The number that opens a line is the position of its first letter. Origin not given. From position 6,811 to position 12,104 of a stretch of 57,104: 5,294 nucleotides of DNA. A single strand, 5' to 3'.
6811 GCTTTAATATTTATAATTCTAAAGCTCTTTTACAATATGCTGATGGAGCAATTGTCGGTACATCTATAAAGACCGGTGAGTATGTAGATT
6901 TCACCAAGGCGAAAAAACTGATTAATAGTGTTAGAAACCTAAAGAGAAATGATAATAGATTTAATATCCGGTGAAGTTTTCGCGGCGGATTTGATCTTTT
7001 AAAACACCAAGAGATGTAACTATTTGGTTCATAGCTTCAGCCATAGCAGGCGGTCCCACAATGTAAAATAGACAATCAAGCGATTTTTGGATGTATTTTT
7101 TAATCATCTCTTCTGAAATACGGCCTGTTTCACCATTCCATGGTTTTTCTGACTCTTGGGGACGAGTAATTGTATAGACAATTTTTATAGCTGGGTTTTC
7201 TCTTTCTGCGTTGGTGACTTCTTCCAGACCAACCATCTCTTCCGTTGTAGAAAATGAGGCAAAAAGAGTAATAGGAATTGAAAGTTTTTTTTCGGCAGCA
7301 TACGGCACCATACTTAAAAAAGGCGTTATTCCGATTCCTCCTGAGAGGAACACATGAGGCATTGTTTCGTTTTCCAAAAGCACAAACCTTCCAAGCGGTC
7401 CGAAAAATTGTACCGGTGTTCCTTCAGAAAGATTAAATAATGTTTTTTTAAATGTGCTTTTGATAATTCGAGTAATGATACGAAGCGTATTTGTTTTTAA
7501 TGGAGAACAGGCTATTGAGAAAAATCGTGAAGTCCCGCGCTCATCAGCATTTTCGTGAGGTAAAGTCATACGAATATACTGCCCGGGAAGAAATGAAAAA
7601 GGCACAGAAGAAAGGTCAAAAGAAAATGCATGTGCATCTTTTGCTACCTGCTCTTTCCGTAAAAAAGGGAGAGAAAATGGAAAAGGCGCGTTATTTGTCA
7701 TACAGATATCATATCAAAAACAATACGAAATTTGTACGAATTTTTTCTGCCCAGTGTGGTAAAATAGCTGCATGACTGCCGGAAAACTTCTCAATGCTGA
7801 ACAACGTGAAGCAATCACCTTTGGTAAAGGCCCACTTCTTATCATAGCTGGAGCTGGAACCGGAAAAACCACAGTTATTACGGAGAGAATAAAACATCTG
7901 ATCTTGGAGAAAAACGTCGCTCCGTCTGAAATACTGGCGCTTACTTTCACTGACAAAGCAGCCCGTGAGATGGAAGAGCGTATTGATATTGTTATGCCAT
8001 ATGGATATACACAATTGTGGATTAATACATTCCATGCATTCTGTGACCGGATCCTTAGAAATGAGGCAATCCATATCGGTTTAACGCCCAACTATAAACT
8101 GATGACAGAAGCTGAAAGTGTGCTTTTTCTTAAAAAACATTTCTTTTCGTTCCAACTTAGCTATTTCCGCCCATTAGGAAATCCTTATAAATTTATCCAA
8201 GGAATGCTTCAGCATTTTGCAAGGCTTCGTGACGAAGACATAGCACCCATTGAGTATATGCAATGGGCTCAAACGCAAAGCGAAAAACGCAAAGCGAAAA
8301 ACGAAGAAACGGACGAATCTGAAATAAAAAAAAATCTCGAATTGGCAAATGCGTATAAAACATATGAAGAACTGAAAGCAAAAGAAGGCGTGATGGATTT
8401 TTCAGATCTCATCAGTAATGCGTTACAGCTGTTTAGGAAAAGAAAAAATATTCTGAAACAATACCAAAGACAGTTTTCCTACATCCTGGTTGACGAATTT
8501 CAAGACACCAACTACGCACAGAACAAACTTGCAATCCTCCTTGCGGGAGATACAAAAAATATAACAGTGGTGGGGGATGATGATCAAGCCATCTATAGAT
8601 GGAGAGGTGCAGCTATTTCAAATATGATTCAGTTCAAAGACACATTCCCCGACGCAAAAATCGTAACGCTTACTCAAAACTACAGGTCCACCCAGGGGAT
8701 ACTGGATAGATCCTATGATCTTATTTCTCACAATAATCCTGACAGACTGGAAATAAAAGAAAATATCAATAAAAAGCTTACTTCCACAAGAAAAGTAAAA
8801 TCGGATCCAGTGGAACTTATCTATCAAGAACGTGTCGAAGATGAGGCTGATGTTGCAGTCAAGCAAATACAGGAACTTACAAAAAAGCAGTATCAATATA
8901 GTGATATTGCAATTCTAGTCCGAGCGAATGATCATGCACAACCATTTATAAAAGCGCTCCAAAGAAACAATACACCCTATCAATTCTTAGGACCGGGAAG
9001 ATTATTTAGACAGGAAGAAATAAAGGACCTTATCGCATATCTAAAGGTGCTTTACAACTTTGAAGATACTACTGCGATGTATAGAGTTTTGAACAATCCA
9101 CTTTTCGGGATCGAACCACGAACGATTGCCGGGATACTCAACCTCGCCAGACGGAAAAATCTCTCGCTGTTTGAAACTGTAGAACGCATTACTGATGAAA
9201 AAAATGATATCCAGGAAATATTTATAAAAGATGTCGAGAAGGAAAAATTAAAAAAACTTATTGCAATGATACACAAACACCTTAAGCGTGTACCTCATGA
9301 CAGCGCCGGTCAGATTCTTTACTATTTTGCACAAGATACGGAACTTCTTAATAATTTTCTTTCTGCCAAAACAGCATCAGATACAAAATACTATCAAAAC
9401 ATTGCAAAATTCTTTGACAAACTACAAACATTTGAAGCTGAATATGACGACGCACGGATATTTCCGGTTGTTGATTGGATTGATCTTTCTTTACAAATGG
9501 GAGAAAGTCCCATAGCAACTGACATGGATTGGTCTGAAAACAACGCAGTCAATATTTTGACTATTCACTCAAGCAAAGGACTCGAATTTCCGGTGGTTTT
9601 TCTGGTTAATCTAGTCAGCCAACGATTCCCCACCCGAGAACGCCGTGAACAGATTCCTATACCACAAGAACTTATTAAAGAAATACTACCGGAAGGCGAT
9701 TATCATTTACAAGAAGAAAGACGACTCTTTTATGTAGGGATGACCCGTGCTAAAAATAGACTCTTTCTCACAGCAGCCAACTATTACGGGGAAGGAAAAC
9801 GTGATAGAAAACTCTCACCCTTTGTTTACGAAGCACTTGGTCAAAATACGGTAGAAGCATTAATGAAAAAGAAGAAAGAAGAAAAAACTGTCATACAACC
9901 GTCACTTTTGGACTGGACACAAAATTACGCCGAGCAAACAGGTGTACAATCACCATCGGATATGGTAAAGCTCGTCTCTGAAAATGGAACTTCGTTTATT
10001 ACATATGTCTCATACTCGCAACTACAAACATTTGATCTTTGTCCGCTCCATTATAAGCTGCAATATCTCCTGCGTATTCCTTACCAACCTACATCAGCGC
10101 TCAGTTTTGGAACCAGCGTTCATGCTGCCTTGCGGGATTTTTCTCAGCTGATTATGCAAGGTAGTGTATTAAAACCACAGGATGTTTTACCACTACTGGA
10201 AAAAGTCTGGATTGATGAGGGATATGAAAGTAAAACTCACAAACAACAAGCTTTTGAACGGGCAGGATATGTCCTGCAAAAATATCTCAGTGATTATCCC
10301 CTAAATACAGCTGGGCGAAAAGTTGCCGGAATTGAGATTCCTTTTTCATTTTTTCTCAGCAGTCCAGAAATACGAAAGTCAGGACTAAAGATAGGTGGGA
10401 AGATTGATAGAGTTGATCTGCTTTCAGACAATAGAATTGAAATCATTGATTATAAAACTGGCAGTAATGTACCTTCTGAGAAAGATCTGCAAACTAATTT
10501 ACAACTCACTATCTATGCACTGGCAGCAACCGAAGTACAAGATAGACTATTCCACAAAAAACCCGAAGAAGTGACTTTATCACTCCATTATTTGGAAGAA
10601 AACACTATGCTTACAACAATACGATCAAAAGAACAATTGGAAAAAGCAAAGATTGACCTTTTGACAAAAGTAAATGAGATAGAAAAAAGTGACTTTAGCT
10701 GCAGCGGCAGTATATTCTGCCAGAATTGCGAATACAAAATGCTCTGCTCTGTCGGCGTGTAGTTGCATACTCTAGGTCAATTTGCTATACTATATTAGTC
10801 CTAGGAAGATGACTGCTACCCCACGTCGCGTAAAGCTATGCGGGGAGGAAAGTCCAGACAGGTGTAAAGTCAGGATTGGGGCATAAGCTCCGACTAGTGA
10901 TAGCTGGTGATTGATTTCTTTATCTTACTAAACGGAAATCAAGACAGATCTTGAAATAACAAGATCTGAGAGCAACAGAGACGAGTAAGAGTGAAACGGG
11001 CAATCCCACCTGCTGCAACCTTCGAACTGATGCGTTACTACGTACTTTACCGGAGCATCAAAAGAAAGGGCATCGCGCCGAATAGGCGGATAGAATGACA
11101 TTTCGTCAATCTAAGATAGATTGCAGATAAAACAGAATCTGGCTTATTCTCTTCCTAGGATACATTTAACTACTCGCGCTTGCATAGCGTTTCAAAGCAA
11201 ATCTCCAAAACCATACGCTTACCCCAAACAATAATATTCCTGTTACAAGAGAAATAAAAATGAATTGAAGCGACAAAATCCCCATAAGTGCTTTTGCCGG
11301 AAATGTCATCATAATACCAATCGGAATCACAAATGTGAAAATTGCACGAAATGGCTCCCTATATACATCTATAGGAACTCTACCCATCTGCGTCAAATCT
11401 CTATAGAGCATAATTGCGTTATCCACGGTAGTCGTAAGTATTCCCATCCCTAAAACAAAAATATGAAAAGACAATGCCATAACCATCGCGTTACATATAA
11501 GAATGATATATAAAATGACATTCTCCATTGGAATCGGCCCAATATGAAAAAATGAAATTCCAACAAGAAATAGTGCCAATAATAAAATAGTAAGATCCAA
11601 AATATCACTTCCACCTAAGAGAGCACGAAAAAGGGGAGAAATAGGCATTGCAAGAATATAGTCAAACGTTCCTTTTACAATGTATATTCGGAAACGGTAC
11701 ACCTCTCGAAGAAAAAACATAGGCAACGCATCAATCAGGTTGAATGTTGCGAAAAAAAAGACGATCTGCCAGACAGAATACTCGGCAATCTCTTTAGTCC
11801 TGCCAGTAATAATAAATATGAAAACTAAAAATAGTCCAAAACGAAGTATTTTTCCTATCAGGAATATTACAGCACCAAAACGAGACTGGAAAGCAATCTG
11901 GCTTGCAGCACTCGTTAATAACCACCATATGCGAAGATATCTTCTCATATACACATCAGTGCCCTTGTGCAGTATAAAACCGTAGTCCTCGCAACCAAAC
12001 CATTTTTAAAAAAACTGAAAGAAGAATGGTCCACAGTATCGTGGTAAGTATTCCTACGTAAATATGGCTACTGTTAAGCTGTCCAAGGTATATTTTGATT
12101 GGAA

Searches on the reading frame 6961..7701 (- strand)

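Call 9: search_protein_families(library=pfam, proteins=[window:6961-7701:-], max_evalue=0.01)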
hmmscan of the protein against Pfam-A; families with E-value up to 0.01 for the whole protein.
window:6961-7701:- (246 aa): 2 families
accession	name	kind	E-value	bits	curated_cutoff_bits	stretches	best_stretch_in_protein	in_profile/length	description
PF00175.26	NAD_binding_1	-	3e-17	63.7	22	1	118-225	1-108/109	Oxidoreductase NAD-binding domain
PF00970.30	FAD_binding_6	-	1.4e-06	29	21.1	1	14-106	5-97/99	Oxidoreductase FAD-binding domain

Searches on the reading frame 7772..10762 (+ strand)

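Call 9: search_protein_families(library=pfam, proteins=[window:7772-10762:+], max_evalue=0.01)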
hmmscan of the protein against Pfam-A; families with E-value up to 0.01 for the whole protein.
window:7772-10762:+ (996 aa): 11 families
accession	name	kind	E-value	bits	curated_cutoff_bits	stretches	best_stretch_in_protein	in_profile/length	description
PF00580.27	UvrD-helicase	-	3.1e-78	263.6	23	1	7-293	1-271/271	UvrD/REP helicase N-terminal domain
PF13361.12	UvrD_C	-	5.5e-63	213.9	25.6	1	298-670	1-349/350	UvrD-like helicase C-terminal domain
PF12705.13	PDDEXK_1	-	1.4e-37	130.4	22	1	746-992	2-246/247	PD-(D/E)XK nuclease superfamily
PF13245.12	AAA_19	-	6.7e-25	88.3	25.1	1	11-276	1-132/134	AAA domain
PF13538.12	UvrD_C_2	-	1.6e-12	47.5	27.4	2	595-620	4-29/52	UvrD-like helicase C-terminal domain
PF10926.14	DUF2800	-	2.1e-08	34.2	21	1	878-992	122-232/368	Protein of unknown function (DUF2800)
PF13604.12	AAA_30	-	1.4e-07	31.9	27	1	7-73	2-68/191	AAA domain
PF01443.25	Viral_helicase1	-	4.4e-05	23.8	21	0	24-48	3-25/228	Viral superfamily 1 RNA helicase core domain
PF13086.12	AAA_11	-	6.6e-05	23.2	27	1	7-272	2-249/257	AAA domain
PF13173.12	AAA_14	-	0.0027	18.1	27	0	22-70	4-48/129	AAA domain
PF01930.23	Cas_Cas4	-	0.0055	17.2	22.7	1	875-993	53-159/160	Domain of unknown function DUF83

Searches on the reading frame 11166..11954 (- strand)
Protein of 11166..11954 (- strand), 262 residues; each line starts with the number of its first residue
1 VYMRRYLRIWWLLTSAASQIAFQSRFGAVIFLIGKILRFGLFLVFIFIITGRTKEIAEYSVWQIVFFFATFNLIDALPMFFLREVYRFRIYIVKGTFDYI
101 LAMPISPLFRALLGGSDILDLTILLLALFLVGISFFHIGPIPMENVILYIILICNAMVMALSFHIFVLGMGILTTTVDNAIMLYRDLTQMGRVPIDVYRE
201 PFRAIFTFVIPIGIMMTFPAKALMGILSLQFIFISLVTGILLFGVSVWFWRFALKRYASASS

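Call 9: search_protein_families(library=pfam, proteins=[window:11166-11954:-], max_evalue=0.01)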
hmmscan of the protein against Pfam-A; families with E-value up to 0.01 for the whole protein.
window:11166-11954:- (262 aa): 1 family
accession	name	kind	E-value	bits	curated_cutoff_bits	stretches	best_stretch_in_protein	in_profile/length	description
PF06182.17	ABC2_membrane_6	-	3.4e-31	109.2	22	1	41-261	6-229/229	ABC-2 family transporter protein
